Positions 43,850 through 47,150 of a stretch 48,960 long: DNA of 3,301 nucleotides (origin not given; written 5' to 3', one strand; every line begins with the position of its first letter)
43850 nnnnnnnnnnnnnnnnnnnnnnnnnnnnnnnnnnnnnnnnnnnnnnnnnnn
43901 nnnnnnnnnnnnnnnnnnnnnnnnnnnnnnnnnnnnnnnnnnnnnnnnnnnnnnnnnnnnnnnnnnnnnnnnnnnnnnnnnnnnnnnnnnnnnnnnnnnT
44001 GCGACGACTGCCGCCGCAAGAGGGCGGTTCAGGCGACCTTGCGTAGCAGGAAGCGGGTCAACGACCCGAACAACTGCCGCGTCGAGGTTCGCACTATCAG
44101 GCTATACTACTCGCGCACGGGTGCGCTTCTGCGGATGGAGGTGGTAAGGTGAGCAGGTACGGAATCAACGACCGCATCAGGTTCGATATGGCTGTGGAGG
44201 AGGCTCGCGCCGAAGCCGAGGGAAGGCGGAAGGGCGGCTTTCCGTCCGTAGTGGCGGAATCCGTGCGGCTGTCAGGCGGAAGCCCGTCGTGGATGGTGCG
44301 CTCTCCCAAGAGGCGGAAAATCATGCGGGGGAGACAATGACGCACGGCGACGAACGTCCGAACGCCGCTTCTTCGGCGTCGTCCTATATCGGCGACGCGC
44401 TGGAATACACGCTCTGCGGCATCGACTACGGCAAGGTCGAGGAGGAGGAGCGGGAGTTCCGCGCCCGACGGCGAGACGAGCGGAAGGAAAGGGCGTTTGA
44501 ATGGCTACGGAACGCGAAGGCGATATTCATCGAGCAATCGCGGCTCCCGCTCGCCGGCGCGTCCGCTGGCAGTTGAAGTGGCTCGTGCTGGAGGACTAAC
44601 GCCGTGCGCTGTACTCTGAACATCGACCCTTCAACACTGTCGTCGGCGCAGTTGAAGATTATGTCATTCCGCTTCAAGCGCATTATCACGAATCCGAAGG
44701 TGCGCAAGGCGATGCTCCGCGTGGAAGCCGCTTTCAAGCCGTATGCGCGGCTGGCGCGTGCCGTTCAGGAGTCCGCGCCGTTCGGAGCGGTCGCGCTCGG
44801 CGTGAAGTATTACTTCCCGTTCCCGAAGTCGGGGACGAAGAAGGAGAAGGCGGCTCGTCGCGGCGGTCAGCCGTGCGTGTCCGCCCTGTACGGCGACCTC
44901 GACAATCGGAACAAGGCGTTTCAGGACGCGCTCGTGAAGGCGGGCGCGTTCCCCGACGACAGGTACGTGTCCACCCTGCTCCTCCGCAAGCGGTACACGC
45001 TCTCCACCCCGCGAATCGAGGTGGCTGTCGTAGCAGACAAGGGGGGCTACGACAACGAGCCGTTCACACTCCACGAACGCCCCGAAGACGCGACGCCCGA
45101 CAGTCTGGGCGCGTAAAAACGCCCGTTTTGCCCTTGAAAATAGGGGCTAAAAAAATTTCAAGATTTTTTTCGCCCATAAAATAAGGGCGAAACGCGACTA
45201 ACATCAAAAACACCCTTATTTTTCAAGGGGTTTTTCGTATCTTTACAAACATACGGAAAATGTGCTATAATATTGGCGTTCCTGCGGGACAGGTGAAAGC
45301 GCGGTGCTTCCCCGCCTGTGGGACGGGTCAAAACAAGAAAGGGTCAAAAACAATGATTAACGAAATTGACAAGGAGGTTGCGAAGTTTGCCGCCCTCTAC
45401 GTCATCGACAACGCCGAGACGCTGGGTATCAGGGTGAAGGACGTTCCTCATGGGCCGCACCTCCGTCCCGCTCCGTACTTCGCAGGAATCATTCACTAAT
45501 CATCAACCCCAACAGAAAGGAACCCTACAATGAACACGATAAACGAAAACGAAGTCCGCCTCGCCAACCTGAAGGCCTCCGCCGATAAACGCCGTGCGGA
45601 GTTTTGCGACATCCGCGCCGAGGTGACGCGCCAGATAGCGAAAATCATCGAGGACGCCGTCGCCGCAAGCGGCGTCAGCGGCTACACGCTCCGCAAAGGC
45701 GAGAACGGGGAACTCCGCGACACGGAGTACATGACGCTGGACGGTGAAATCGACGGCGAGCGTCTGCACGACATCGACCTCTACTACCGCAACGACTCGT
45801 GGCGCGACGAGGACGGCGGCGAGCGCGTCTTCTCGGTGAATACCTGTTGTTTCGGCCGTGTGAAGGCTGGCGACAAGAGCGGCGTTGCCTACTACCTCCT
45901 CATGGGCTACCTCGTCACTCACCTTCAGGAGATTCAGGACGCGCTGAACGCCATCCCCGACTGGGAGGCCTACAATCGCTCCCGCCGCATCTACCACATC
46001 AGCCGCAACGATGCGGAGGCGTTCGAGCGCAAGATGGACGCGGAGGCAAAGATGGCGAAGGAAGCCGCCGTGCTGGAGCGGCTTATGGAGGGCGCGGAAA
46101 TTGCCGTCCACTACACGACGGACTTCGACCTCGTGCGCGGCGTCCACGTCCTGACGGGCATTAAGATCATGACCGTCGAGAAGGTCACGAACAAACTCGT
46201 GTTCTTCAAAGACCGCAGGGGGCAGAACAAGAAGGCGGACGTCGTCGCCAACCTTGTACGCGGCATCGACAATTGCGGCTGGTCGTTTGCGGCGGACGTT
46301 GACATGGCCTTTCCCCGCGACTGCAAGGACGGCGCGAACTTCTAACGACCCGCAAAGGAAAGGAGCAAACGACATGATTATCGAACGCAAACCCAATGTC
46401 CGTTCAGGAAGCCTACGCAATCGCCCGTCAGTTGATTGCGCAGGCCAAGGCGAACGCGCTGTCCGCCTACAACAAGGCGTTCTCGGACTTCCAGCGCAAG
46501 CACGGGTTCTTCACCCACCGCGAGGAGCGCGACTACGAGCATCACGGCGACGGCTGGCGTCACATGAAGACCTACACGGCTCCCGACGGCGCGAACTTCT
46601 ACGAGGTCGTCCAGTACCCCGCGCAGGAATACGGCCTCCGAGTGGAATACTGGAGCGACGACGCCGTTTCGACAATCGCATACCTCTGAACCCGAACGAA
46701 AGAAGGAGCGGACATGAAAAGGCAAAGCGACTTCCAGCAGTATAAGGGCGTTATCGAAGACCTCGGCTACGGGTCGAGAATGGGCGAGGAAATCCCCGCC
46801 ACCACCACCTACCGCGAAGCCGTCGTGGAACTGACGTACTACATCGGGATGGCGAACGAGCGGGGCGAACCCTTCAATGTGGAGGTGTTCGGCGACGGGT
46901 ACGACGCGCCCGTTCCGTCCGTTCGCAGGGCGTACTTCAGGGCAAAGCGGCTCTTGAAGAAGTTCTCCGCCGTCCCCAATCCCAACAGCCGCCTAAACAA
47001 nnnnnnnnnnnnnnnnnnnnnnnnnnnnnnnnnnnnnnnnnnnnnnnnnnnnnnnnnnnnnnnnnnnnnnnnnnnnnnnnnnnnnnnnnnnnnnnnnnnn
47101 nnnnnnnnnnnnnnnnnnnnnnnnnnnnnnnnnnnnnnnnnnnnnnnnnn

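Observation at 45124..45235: Three more copies of the phased palindrome upstream of the cassette promoter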

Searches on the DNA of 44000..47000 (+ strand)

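Call 4: search_dna_similar(query=window:44000-47000:+, collection=phages, mode=near, max_rows=15)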
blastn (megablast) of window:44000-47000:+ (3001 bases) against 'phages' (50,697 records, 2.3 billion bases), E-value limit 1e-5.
No match.
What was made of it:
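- Tried and rejected: There was no megablast hit in GenBank phages (call 4).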
